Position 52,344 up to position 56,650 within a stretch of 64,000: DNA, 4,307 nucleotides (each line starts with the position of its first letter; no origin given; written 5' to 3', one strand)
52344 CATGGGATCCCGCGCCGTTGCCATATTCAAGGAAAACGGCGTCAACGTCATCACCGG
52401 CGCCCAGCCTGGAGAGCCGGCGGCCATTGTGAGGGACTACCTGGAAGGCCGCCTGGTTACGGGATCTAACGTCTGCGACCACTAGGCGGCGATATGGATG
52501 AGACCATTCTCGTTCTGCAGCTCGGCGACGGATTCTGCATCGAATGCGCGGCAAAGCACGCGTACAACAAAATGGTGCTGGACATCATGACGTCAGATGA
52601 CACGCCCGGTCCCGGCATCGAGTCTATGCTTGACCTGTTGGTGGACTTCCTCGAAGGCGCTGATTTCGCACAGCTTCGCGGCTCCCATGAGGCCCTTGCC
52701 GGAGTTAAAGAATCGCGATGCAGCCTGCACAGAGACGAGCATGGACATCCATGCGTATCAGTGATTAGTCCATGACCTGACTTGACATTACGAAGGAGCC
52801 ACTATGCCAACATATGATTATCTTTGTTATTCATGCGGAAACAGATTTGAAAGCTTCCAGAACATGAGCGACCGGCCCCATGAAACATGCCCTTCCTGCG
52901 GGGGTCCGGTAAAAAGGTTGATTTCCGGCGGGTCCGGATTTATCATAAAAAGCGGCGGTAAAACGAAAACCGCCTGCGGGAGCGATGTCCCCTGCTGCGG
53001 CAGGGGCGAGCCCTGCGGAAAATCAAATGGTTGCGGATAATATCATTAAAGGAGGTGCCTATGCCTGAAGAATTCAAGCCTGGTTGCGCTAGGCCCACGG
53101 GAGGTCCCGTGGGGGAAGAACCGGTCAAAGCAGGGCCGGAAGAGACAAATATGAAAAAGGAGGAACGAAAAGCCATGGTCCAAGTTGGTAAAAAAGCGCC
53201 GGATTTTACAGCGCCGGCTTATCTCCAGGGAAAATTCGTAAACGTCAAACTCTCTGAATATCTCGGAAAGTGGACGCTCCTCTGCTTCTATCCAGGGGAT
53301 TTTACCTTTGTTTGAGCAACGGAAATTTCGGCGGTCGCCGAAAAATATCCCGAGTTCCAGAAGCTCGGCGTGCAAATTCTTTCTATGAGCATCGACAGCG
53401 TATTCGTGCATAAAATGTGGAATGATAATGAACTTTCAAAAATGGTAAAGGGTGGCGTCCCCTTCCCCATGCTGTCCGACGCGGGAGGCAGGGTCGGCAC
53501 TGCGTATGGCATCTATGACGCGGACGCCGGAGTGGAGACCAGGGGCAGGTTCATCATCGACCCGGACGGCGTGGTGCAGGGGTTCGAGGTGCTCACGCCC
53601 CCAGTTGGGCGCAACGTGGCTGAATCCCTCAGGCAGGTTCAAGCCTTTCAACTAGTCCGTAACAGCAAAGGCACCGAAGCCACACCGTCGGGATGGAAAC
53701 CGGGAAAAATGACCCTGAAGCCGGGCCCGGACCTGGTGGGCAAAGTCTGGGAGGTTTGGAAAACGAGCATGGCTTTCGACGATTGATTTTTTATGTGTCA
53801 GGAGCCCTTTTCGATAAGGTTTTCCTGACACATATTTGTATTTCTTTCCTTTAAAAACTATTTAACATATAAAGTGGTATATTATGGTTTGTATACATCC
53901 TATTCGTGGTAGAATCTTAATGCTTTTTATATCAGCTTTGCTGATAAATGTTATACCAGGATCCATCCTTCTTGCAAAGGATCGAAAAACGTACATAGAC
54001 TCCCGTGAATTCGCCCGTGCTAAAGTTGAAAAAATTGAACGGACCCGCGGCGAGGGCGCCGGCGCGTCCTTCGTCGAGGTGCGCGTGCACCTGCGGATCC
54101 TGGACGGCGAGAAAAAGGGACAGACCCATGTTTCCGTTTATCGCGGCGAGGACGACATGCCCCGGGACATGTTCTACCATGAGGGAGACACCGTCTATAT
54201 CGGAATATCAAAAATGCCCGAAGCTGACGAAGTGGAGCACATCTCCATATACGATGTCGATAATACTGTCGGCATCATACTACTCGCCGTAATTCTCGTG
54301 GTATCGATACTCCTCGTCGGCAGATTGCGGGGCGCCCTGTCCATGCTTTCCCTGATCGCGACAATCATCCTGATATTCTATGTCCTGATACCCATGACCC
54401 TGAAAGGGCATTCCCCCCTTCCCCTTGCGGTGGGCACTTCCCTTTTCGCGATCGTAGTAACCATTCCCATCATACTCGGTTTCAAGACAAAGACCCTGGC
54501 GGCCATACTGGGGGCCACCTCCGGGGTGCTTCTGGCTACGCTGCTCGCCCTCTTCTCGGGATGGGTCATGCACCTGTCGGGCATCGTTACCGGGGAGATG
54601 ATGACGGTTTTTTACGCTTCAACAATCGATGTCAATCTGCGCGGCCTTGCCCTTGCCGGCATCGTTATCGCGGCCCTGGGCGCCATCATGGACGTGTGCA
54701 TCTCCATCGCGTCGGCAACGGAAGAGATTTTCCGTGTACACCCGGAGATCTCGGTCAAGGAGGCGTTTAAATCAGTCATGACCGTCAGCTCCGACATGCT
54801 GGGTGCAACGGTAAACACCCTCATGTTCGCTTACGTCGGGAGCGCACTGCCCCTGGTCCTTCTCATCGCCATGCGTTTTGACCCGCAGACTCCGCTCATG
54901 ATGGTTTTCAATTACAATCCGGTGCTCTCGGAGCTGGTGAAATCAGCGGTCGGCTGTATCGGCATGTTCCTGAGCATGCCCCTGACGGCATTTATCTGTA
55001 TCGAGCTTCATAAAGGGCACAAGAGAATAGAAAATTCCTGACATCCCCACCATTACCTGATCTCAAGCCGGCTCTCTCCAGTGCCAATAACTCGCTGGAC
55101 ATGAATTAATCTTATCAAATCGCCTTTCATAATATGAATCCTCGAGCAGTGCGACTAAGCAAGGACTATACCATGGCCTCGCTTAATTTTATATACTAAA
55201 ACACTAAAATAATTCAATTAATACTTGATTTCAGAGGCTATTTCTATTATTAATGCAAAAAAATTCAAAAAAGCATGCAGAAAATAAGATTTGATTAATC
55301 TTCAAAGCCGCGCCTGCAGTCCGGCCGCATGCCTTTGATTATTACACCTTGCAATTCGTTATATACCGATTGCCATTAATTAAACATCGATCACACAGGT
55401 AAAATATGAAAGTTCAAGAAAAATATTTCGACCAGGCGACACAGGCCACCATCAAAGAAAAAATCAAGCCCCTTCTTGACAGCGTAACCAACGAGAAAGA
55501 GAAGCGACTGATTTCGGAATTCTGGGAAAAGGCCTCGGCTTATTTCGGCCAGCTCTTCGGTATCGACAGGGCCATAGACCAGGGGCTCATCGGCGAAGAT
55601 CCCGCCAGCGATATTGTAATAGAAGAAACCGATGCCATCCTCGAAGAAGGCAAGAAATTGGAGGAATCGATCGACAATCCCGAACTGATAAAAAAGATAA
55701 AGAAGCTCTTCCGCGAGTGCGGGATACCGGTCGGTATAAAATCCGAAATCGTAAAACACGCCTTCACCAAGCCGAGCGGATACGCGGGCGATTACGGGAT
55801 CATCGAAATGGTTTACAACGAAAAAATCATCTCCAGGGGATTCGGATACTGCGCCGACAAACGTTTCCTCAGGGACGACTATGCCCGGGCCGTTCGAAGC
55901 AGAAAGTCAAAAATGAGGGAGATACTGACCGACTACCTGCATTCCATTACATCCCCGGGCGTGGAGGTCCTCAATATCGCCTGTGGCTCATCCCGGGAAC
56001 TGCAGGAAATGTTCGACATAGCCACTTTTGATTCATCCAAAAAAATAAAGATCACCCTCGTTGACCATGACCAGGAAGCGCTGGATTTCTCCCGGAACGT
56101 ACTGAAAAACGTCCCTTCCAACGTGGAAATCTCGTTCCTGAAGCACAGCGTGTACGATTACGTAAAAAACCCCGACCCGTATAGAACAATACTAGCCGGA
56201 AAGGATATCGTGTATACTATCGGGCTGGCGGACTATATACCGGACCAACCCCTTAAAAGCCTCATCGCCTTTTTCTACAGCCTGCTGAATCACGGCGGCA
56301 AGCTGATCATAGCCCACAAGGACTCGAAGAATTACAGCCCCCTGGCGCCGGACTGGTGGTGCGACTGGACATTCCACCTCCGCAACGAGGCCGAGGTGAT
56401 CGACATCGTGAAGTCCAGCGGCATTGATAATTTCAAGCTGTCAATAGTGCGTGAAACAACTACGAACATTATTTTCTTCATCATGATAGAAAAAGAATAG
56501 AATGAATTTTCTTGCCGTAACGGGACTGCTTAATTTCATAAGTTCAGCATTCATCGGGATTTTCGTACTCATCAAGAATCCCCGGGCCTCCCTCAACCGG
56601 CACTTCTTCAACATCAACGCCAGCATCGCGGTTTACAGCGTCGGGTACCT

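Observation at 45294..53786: Sigma-54 operon of NifX-like, DUF5320, MinD-ferredoxin and ApbC proteins with identifiable -24/-12 promoter and upstream palindromes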

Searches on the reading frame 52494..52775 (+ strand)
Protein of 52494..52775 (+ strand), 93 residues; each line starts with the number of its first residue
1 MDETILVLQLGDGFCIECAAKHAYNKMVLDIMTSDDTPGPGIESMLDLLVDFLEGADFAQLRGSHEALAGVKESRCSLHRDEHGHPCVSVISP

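Call 8: search_protein_families(library=pfam, proteins=[window:52494-52775:+], max_evalue=0.01)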
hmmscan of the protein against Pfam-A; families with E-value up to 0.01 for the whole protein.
window:52494-52775:+ (93 aa): 0 families

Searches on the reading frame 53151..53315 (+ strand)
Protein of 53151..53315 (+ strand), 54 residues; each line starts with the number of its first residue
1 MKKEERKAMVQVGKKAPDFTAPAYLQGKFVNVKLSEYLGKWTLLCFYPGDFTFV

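Call 8: search_protein_families(library=pfam, proteins=[window:53151-53315:+], max_evalue=0.01)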
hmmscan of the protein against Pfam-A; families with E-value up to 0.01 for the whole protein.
window:53151-53315:+ (54 aa): 2 families
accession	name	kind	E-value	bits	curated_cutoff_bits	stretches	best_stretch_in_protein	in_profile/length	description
PF00578.27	AhpC-TSA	-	2.4e-10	40.8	26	1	12-54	1-40/124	AhpC/TSA family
PF08534.16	Redoxin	-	0.001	19.3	26.6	1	11-52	1-41/148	Redoxin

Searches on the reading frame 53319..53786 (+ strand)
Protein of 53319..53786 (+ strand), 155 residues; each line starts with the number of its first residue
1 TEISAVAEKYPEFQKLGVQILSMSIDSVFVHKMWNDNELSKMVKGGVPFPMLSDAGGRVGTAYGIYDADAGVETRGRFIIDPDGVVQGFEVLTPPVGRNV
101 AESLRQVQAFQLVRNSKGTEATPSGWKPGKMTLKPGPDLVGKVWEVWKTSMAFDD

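Call 8: search_protein_families(library=pfam, proteins=[window:53319-53786:+], max_evalue=0.01)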
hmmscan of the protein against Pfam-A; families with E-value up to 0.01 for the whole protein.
window:53319-53786:+ (155 aa): 3 families
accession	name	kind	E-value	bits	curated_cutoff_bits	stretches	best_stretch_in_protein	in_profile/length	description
PF00578.27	AhpC-TSA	-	2.1e-19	70.1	26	1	1-87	43-122/124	AhpC/TSA family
PF08534.16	Redoxin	-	1.9e-07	31.4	26.6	1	7-96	52-138/148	Redoxin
PF10417.14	1-cysPrx_C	-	1.2e-05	25.6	21.1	1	109-146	1-38/41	C-terminal domain of 1-Cys peroxiredoxin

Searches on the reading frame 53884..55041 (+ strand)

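Call 8: search_protein_families(library=pfam, proteins=[window:53884-55041:+], max_evalue=0.01)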
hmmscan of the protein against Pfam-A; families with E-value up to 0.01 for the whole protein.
window:53884-55041:+ (385 aa): 1 family
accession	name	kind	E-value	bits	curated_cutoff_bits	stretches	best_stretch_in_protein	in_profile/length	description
PF07907.16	YibE_F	-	3.3e-63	213.9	27.2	1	131-372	1-239/241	YibE/F-like protein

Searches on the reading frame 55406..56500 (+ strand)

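Call 8: search_protein_families(library=pfam, proteins=[window:55406-56500:+], max_evalue=0.01)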
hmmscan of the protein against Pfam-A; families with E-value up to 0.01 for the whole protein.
window:55406-56500:+ (364 aa): 3 families
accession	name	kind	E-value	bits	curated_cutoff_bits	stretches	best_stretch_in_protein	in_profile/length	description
PF13847.12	Methyltransf_31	-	0.00014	22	27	1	184-306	3-113/145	Methyltransferase domain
PF12147.14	Methyltransf_20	-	0.00018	21.2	21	1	133-230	79-176/309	Putative methyltransferase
PF13649.12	Methyltransf_25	-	0.0078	17.3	27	0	188-298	1-97/97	Methyltransferase domain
